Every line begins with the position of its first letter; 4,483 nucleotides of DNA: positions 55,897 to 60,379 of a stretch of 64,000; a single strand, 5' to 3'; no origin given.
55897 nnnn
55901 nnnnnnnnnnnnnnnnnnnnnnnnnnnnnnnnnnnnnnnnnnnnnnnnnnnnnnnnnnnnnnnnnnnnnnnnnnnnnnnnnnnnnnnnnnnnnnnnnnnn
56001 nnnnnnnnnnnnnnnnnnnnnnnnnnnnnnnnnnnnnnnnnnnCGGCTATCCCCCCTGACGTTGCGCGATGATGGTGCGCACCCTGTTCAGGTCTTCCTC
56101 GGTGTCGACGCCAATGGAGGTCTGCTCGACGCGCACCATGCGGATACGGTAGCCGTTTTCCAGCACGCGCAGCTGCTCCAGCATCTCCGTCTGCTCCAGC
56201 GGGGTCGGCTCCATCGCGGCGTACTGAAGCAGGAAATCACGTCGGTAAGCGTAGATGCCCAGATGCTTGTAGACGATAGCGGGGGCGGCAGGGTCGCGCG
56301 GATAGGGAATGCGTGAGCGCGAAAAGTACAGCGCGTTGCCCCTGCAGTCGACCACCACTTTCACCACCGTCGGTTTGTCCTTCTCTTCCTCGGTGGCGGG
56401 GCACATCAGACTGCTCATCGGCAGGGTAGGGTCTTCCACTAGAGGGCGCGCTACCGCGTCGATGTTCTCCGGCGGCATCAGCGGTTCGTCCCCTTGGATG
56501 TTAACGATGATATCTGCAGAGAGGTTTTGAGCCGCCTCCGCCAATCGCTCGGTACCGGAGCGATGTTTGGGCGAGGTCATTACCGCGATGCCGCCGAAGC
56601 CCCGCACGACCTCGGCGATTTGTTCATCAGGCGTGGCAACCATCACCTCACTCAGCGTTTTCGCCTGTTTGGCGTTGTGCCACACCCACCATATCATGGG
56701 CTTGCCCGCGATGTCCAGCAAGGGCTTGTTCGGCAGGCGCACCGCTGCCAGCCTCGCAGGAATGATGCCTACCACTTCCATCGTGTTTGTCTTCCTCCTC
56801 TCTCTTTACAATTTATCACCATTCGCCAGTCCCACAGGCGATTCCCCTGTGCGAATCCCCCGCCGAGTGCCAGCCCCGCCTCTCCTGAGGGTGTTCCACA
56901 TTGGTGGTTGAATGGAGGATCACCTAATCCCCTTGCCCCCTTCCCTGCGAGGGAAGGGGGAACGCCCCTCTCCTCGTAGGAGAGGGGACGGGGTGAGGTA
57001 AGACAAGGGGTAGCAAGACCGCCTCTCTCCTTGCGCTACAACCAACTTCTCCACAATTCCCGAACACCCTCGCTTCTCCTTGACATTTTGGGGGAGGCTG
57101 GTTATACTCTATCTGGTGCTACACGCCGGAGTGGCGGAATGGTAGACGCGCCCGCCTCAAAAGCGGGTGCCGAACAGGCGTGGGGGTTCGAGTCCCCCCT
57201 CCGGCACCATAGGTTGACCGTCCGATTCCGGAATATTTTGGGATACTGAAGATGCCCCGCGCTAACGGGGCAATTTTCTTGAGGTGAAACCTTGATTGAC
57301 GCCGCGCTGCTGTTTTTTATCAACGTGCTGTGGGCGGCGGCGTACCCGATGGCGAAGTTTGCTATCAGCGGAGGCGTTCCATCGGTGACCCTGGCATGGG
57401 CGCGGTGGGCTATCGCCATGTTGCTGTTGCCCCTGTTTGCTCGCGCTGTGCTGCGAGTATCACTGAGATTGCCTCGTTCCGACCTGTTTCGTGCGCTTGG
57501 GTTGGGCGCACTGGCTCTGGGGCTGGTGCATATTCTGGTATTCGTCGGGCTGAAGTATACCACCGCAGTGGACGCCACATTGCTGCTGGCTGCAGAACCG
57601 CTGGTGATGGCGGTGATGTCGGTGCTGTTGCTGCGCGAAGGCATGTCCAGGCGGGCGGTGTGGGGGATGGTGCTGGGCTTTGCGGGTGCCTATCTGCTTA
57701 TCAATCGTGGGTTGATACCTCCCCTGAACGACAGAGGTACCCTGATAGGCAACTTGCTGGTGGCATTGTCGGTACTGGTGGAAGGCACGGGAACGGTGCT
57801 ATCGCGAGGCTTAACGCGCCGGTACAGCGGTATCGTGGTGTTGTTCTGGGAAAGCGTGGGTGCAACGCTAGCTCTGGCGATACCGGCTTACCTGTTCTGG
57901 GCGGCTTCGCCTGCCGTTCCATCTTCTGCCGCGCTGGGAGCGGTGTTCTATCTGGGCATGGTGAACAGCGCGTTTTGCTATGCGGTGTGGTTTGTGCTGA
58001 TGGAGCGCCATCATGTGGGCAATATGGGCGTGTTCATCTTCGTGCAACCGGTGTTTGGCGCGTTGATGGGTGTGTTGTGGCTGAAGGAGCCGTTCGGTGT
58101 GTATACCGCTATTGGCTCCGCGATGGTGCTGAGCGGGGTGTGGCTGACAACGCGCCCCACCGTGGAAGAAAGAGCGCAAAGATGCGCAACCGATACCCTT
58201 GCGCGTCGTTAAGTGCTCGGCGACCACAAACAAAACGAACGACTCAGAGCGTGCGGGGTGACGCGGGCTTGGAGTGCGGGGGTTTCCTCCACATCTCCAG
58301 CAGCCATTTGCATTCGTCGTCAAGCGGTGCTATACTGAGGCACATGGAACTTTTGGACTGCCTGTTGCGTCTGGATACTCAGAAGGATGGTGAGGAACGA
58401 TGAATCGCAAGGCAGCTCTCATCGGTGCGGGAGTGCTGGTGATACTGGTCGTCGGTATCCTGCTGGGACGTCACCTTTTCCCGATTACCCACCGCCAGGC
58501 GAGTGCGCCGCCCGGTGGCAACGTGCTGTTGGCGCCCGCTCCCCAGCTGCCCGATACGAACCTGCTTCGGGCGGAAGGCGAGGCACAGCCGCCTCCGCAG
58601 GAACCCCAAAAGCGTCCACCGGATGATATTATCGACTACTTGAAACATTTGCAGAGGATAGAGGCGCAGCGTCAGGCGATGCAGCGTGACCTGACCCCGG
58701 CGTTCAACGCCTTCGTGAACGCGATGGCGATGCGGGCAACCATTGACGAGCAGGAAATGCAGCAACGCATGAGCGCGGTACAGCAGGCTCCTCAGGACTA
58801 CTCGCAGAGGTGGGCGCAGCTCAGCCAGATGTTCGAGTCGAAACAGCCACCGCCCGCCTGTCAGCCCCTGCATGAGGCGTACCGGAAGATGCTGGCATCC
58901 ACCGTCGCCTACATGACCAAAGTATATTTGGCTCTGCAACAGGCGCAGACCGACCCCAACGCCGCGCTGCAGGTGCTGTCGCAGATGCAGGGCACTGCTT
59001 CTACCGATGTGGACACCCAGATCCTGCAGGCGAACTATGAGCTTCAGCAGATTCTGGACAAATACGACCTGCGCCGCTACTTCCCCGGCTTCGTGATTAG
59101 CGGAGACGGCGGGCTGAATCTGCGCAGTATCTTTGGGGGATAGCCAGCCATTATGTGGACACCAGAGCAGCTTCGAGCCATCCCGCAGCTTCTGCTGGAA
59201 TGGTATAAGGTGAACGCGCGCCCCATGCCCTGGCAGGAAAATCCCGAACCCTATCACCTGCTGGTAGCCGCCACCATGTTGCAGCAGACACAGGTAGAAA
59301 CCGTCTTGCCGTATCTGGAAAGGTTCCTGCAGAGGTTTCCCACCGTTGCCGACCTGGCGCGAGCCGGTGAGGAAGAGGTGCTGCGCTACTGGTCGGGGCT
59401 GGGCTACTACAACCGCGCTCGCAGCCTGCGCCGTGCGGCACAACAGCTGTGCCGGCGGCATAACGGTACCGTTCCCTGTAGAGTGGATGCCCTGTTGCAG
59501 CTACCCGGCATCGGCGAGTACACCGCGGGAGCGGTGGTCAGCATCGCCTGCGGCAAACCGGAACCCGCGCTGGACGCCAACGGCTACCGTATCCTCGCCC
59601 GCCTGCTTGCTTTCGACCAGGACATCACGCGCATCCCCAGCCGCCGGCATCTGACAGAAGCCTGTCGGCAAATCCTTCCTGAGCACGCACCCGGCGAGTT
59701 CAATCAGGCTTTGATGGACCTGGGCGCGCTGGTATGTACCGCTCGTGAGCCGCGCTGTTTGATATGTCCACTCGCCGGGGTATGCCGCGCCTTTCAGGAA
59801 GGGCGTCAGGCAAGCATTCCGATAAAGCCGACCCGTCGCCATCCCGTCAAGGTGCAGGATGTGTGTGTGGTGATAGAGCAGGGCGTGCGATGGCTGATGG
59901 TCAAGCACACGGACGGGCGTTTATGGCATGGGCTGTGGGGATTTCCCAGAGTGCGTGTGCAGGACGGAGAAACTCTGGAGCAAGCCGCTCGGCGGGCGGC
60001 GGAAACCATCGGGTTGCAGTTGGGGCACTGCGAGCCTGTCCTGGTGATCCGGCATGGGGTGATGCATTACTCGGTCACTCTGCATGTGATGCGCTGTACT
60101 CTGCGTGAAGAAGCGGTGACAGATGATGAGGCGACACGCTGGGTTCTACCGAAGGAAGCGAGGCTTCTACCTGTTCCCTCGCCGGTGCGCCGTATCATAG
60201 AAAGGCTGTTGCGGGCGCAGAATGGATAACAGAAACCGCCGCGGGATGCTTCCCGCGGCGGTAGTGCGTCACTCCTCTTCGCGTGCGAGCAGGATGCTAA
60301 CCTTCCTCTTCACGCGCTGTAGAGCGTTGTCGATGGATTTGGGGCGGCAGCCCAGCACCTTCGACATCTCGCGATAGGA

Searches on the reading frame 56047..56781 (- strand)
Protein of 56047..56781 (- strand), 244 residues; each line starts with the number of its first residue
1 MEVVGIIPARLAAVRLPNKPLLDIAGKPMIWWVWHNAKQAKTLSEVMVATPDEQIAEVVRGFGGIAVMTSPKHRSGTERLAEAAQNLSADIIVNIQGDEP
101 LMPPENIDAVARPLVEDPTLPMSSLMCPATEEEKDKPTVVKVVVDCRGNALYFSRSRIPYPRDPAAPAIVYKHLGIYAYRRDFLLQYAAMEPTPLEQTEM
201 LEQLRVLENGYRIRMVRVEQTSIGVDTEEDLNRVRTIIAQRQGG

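Call 60: search_protein_families(library=pfam, proteins=[window:56047-56781:-], max_evalue=0.01)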
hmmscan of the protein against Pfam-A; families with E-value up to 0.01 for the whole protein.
window:56047-56781:- (244 aa): 2 families
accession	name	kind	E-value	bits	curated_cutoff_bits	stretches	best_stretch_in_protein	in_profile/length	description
PF02348.25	CTP_transf_3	-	2.2e-56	191.5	22.6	1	4-213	1-217/217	Cytidylyltransferase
PF12804.13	NTP_transf_3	-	1.3e-10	42.2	27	1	18-140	15-133/160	MobA-like NTP transferase domain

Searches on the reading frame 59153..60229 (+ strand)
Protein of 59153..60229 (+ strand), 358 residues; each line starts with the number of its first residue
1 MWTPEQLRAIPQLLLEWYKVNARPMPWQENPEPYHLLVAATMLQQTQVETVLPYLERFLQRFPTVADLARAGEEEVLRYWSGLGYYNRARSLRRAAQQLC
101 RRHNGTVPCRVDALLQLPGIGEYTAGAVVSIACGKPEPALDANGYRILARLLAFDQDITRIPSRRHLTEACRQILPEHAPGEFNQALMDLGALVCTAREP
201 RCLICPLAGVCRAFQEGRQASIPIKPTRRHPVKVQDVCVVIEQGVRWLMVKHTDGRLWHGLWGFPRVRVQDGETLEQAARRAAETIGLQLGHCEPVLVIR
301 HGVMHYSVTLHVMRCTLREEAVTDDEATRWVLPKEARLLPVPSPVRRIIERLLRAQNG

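Call 60: search_protein_families(library=pfam, proteins=[window:59153-60229:+], max_evalue=0.01)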
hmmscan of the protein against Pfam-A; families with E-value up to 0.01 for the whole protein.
window:59153-60229:+ (358 aa): 5 families
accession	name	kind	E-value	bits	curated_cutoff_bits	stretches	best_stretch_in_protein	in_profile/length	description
PF14815.12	NUDIX_4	-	4.5e-20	72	35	1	237-350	2-112/113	NUDIX domain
PF00730.31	HhH-GPD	-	3.9e-19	69.4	26.2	1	38-172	1-107/108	HhH-GPD superfamily base excision DNA repair protein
PF00293.34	NUDIX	-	8.2e-08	32.8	21.1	1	237-351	6-133/134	NUDIX domain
PF00633.29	HHH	-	8.6e-07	28.9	24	1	102-131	1-30/30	Helix-hairpin-helix motif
PF10576.14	EndIII_4Fe-2S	-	0.00053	20.6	20.5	1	195-211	1-17/17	Iron-sulfur binding domain of endonuclease III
